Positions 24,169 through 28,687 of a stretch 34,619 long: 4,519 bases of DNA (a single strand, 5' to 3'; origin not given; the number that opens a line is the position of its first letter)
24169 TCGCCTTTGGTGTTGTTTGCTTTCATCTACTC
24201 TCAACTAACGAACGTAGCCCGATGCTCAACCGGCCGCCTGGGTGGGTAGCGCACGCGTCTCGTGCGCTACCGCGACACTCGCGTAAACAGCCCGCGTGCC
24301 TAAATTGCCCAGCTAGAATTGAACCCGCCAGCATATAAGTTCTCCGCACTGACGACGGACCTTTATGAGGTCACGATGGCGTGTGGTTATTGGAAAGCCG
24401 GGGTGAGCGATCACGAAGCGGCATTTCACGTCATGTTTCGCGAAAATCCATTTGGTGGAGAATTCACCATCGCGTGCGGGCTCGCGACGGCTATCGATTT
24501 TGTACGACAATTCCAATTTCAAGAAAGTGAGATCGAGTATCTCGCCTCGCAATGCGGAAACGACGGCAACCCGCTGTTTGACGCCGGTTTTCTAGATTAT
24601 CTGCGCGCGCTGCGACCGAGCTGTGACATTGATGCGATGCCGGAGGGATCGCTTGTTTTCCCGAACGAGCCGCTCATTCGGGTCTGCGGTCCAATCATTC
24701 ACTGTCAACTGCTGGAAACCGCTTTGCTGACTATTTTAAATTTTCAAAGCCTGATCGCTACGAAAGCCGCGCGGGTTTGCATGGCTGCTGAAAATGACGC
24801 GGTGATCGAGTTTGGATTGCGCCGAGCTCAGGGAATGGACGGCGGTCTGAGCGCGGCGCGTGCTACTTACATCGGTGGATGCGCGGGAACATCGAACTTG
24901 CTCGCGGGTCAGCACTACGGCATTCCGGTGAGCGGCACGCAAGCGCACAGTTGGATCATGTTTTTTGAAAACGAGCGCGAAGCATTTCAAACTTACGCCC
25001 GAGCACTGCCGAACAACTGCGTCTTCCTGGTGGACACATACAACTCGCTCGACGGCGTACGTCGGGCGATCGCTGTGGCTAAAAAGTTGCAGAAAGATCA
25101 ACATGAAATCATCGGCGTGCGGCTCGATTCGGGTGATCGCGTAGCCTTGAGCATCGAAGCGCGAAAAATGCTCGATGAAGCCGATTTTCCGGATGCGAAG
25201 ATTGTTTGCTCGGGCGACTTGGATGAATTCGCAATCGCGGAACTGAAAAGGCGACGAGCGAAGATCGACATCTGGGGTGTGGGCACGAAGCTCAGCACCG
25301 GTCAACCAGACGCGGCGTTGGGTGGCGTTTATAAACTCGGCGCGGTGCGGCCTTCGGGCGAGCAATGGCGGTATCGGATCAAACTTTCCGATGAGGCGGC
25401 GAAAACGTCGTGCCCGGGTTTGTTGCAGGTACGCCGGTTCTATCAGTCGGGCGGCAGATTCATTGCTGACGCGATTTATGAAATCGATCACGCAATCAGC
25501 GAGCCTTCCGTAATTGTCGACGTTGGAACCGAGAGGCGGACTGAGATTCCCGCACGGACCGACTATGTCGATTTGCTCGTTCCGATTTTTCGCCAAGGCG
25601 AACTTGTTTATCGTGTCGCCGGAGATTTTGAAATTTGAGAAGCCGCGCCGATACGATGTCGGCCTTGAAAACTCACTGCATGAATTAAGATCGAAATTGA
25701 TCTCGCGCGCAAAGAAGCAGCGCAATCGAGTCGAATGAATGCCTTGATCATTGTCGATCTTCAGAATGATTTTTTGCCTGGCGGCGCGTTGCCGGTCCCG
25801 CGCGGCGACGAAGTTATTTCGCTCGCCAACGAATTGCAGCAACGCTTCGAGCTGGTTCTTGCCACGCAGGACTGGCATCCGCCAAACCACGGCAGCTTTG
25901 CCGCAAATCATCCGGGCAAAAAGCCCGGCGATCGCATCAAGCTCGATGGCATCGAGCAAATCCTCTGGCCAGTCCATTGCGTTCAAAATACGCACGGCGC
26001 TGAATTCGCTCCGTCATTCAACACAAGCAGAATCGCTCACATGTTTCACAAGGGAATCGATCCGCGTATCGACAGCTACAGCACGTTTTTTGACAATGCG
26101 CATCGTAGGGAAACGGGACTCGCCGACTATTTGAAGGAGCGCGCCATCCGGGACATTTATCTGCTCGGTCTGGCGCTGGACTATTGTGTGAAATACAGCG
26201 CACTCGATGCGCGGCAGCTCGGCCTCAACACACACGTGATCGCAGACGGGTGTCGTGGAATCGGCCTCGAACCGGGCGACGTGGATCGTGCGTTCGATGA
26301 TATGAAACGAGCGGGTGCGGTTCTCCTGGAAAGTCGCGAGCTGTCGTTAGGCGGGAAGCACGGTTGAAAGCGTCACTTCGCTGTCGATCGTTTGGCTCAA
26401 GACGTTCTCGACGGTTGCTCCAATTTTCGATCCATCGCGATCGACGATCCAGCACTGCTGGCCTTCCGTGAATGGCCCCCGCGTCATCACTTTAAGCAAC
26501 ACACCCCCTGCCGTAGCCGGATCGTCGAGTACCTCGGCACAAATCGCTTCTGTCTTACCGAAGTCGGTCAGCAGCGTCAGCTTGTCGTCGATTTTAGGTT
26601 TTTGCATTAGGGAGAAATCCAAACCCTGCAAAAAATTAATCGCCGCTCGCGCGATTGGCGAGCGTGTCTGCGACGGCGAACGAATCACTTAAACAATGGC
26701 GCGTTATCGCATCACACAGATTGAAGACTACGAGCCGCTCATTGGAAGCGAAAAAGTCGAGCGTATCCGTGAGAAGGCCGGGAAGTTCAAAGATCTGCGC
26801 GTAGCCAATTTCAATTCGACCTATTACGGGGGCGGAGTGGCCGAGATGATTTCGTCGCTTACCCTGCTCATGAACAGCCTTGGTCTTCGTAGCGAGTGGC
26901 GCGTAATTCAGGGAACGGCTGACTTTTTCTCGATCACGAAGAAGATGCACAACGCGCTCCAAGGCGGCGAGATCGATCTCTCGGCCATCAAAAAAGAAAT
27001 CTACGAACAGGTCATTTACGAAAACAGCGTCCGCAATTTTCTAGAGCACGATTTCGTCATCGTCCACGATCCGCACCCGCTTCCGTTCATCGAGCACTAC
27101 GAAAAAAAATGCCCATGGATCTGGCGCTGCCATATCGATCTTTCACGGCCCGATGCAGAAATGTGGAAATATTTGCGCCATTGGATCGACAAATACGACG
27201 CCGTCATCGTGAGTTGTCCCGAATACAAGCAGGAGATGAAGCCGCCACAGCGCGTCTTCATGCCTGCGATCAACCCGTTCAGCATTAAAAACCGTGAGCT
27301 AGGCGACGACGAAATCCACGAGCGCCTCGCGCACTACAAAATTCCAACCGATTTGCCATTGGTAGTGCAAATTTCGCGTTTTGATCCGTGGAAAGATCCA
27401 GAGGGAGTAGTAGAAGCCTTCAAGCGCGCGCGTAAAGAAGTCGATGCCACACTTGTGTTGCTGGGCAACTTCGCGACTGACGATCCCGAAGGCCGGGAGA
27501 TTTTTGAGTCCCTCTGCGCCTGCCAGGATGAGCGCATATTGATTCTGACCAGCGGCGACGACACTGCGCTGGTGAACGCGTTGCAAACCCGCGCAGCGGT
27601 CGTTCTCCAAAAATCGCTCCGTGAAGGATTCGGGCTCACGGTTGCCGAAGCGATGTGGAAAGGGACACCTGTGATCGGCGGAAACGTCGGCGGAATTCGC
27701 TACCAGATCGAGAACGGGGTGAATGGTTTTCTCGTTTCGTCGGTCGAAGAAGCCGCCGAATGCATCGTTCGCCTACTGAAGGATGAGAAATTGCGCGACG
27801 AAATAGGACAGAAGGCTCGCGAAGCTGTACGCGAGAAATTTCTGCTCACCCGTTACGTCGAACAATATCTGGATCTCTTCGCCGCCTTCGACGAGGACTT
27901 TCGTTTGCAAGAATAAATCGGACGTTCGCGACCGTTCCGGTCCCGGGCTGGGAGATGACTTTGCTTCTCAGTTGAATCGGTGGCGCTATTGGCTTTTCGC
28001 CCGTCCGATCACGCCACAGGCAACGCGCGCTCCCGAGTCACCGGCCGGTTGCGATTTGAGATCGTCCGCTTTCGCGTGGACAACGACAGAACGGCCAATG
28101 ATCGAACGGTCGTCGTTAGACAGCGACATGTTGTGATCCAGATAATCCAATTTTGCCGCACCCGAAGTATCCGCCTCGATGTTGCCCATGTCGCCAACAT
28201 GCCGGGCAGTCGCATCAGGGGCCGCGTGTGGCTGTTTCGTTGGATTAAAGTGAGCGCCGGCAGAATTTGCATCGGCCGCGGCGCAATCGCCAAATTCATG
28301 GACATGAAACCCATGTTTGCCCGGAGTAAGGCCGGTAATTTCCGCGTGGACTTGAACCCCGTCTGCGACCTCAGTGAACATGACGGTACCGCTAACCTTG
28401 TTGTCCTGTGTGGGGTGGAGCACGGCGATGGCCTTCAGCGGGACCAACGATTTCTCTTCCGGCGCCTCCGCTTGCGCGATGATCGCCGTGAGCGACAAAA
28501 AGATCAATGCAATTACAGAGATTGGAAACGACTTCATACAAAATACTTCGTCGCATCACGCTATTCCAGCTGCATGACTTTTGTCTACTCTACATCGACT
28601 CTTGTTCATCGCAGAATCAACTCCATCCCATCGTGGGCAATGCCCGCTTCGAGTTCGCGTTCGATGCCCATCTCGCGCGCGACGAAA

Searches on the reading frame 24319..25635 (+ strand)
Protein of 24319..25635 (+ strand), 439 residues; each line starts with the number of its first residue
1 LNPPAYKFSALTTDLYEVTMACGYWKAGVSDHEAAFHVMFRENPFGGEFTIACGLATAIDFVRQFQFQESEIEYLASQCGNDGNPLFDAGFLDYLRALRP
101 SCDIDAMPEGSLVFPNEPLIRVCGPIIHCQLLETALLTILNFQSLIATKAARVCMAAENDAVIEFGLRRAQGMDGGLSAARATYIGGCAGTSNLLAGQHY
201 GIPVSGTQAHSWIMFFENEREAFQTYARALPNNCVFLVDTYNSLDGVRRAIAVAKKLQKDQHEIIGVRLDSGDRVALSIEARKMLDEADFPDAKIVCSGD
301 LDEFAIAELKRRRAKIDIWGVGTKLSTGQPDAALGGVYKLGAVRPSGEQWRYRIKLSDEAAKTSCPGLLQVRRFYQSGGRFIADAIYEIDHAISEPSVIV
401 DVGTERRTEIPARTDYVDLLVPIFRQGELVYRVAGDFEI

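Call 9: search_protein_families(library=pfam, proteins=[window:24319-25635:+], max_evalue=0.001)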
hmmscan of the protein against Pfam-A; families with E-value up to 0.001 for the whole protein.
window:24319-25635:+ (439 aa): 3 families
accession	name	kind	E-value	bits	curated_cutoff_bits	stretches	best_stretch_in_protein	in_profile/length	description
PF17767.7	NAPRTase_N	-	1.6e-36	125.8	32.6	1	11-141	1-125/125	Nicotinate phosphoribosyltransferase (NAPRTase) N-terminal domain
PF04095.22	NAPRTase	-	2.1e-06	28.1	20.8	1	163-326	4-179/239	Nicotinate phosphoribosyltransferase (NAPRTase) family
PF02749.22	QRPTase_N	-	7.6e-06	26.5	27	1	93-142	31-80/82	Quinolinate phosphoribosyl transferase, N-terminal domain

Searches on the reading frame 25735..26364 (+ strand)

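Call 9: search_protein_families(library=pfam, proteins=[window:25735-26364:+], max_evalue=0.001)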
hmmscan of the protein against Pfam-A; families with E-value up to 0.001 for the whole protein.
window:25735-26364:+ (210 aa): 1 family
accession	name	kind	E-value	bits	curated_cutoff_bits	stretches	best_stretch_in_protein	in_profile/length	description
PF00857.26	Isochorismatase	-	5.2e-22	79.2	27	1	3-200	2-173/175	Isochorismatase domain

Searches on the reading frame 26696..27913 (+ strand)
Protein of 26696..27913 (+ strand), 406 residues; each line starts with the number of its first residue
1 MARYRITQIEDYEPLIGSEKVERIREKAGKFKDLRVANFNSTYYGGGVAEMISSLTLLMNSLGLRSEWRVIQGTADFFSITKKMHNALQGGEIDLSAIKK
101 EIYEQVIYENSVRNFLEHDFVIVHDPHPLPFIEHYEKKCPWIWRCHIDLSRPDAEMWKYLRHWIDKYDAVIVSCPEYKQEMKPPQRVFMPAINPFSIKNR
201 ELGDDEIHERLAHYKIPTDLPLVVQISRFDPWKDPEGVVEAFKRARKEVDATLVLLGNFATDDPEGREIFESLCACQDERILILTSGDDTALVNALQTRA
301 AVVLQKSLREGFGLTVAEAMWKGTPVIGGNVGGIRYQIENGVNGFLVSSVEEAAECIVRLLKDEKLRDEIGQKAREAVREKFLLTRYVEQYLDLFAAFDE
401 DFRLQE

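Call 9: search_protein_families(library=pfam, proteins=[window:26696-27913:+], max_evalue=0.001)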
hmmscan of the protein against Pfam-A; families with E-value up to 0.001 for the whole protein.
window:26696-27913:+ (406 aa): 5 families
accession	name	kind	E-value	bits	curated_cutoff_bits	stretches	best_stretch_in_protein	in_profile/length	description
PF21269.3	TreT_GT1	-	1.4e-54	184.1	27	1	39-178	2-143/144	Trehalose synthase, N-terminal domain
PF00534.26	Glycos_transf_1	-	5.6e-27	94.8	26.4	1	214-376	9-171/172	Glycosyl transferases group 1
PF13692.12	Glyco_trans_1_4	-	1.1e-18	68.3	27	1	222-363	3-142/142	Glycosyl transferases group 1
PF20706.3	GT4-conflict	-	9.7e-11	41.7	26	1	226-378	203-355/385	Family 4 Glycosyltransferase in conflict systems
PF13524.12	Glyco_trans_1_2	-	3.8e-06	27.3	25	1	301-393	48-144/144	Glycosyl transferase-like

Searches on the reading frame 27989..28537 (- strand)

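Call 9: search_protein_families(library=pfam, proteins=[window:27989-28537:-], max_evalue=0.001)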
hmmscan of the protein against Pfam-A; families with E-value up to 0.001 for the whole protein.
window:27989-28537:- (183 aa): 1 family
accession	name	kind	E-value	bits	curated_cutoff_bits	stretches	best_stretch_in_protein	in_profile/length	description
PF00080.25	Sod_Cu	-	3e-49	167.3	28.9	1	48-177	1-133/133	Copper/zinc superoxide dismutase (SODC)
